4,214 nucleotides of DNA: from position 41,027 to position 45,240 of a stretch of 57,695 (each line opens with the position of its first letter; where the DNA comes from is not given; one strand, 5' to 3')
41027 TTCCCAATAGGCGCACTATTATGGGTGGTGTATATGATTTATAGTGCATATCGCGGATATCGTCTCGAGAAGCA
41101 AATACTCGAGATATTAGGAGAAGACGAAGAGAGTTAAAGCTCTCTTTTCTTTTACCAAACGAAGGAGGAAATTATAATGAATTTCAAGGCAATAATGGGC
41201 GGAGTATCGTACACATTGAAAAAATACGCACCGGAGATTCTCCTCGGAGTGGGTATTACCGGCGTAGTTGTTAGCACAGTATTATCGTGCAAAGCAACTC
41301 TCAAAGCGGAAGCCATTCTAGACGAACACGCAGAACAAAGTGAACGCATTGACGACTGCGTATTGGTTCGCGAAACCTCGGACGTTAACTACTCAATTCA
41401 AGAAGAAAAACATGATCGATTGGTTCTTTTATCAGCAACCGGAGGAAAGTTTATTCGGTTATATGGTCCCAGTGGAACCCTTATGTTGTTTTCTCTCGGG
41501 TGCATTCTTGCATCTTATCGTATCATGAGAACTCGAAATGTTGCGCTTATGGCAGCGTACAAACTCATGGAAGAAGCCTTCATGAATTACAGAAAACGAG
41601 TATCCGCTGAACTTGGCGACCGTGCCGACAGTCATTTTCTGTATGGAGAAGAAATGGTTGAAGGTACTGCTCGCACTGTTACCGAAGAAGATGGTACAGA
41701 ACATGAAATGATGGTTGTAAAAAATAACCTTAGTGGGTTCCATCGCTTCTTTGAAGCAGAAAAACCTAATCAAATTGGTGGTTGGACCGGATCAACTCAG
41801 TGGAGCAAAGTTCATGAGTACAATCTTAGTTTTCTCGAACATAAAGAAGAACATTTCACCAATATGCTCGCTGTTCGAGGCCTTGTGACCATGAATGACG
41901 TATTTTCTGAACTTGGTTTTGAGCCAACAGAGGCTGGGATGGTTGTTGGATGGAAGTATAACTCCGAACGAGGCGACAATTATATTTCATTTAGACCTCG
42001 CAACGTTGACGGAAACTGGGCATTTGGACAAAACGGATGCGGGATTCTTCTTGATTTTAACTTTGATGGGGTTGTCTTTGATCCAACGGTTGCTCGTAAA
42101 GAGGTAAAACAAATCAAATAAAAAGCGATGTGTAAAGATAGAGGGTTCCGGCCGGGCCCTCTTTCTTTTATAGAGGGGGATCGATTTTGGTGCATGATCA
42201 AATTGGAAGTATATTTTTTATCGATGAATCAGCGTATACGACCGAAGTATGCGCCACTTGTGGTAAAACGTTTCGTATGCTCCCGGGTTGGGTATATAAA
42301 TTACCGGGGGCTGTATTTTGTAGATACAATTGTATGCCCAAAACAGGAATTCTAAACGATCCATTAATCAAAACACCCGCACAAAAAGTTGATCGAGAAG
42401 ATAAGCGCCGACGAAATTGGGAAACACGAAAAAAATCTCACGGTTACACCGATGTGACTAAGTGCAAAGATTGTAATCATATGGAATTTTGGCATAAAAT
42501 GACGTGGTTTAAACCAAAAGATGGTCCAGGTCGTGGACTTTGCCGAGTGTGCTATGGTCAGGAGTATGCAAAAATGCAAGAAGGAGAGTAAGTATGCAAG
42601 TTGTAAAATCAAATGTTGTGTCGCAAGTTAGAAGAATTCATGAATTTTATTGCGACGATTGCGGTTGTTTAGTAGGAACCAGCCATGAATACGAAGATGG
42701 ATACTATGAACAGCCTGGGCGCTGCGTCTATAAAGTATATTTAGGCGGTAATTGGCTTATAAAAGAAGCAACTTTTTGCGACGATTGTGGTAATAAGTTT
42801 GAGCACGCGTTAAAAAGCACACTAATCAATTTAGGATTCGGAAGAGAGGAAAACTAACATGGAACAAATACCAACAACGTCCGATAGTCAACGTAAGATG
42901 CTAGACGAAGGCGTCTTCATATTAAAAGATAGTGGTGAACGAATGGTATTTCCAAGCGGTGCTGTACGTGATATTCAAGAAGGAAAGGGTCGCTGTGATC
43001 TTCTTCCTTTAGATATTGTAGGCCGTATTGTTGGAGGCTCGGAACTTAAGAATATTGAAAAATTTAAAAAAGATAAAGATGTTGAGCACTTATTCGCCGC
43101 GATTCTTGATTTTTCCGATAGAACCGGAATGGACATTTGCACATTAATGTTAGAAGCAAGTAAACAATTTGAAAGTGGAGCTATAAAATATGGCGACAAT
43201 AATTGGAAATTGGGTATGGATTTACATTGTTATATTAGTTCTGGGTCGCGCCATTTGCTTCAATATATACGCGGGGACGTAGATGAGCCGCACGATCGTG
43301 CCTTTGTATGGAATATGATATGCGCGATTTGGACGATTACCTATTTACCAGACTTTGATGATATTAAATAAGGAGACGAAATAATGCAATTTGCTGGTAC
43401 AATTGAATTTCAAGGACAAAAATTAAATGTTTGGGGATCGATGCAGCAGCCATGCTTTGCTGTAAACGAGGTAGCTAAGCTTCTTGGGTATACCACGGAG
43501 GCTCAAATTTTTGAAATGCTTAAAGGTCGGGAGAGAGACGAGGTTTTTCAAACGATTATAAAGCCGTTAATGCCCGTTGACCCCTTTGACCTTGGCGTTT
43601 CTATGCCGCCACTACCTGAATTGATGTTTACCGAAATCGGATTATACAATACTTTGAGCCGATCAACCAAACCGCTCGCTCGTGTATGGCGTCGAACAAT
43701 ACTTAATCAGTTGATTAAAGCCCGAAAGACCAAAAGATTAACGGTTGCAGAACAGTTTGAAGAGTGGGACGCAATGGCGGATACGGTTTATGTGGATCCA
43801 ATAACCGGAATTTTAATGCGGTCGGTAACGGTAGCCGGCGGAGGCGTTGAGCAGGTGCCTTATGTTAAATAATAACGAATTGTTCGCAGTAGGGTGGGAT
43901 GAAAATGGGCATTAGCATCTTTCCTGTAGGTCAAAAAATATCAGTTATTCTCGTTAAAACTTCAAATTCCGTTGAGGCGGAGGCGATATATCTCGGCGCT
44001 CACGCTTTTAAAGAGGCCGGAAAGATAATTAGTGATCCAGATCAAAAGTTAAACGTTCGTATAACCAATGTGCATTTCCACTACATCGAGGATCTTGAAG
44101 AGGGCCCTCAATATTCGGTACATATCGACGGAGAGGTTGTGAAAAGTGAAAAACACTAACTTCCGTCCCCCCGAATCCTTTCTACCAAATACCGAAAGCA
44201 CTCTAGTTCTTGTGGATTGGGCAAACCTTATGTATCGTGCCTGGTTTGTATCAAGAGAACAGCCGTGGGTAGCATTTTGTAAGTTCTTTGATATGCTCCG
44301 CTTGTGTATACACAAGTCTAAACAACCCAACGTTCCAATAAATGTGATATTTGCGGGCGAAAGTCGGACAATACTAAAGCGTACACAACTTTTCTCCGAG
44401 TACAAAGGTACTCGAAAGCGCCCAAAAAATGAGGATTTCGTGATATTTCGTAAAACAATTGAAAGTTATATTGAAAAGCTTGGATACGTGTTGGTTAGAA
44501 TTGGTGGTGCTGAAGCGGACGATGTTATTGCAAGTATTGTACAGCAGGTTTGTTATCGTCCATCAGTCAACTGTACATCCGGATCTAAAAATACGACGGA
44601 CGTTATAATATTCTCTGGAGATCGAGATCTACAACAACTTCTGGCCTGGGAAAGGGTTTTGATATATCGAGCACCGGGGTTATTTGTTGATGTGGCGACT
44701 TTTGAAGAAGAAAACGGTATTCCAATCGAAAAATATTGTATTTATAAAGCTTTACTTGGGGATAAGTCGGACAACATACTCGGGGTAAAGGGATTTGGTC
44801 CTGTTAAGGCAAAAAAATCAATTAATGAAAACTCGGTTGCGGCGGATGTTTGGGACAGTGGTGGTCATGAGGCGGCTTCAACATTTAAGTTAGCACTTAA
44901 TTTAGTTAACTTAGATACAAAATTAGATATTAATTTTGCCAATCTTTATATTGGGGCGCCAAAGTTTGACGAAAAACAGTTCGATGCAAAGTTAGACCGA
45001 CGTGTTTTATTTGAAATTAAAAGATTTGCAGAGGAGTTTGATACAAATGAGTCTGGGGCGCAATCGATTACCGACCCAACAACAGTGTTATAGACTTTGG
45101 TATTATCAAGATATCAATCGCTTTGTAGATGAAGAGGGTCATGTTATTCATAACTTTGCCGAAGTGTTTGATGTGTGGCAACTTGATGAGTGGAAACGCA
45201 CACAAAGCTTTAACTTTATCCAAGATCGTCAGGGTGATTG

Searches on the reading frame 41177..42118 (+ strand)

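Call 27: search_protein_families(library=phrogs, proteins=[window:41177-42118:+], max_evalue=0.001)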
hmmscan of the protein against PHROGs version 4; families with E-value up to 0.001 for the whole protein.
window:41177-42118:+ (314 aa): 2 families
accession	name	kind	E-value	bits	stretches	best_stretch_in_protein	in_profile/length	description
phrog_2152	-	unknown function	6.7e-58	197.2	1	1-302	3-268/273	-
phrog_19999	-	unknown function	1.3e-08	35.9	1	209-273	20-84/152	-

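Call 53: search_protein_families(library=pfam, proteins=[window:41177-42118:+], max_evalue=0.001)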
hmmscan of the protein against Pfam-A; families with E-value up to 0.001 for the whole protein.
window:41177-42118:+ (314 aa): 1 family
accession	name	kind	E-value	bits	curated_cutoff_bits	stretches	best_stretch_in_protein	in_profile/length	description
PF19880.4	DUF6353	-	2.8e-55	188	25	1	14-300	2-249/253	Family of unknown function (DUF6353)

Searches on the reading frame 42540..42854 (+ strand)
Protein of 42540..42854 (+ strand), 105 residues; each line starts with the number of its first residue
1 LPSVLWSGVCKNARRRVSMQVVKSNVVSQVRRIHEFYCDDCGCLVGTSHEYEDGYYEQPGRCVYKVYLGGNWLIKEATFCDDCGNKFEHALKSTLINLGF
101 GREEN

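Call 53: search_protein_families(library=pfam, proteins=[window:42540-42854:+], max_evalue=0.001)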
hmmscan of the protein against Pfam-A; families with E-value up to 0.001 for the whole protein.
window:42540-42854:+ (105 aa): 1 family
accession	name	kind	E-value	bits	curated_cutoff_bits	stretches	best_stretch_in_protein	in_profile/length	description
PF14279.12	HNH_5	-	0.00067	20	27.5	0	68-96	23-52/56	HNH endonuclease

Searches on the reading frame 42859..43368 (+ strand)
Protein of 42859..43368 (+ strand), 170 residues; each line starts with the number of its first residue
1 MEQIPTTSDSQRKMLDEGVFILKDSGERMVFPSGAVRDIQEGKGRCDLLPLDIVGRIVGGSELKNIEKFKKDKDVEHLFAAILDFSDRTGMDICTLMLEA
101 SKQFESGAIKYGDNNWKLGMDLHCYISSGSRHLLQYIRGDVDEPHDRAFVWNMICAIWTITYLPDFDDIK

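Call 53: search_protein_families(library=pfam, proteins=[window:42859-43368:+], max_evalue=0.001)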
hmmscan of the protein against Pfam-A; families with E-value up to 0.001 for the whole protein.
window:42859-43368:+ (170 aa): 1 family
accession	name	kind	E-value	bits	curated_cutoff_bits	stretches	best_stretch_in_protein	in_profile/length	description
PF18909.5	dGTP_diPhyd_N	-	6.6e-12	45.7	27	1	96-167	21-97/99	dATP/dGTP diphosphohydrolase, N-terminal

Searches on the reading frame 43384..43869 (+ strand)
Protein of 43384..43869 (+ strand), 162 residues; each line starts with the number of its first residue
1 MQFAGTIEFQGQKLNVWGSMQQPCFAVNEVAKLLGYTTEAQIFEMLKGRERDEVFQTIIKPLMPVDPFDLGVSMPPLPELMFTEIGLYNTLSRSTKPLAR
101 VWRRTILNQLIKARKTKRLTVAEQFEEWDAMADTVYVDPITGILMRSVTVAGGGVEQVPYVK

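Call 53: search_protein_families(library=pfam, proteins=[window:43384-43869:+], max_evalue=0.001)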
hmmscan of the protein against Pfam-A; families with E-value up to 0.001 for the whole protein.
window:43384-43869:+ (162 aa): 1 family
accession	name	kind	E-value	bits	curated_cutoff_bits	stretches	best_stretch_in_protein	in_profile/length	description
PF02498.22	Bro-N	-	2.6e-06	28.4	25.6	1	19-110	8-94/96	BRO family, N-terminal domain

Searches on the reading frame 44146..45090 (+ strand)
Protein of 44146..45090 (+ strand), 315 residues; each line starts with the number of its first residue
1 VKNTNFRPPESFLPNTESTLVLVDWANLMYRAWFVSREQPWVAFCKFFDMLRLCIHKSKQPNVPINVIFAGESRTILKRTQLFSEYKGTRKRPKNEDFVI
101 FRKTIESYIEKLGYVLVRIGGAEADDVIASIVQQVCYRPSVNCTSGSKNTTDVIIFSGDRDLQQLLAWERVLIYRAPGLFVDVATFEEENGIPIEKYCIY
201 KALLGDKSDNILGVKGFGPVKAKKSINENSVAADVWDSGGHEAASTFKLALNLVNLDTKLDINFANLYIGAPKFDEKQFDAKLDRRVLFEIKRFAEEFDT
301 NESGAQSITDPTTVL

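Call 27: search_protein_families(library=phrogs, proteins=[window:44146-45090:+], max_evalue=0.001)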
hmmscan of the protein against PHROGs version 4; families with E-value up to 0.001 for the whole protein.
window:44146-45090:+ (315 aa): 1 family
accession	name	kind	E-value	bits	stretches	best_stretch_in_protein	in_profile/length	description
phrog_107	-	DNA, RNA and nucleotide metabolism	8.3e-28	98.8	1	10-282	111-384/542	exonuclease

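Call 46: search_protein_families(library=pfam, proteins=[window:44146-45090:+], max_evalue=0.01)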
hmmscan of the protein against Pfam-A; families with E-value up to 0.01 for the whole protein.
window:44146-45090:+ (315 aa): 2 families
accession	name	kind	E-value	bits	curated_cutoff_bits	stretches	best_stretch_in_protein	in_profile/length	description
PF02739.22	5_3_exonuc_N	-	1e-20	74.5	34.3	1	19-175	1-146/164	5'-3' exonuclease, N-terminal resolvase-like domain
PF01367.25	5_3_exonuc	-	1.3e-07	32.4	40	1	195-231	4-40/97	5'-3' exonuclease, C-terminal SAM fold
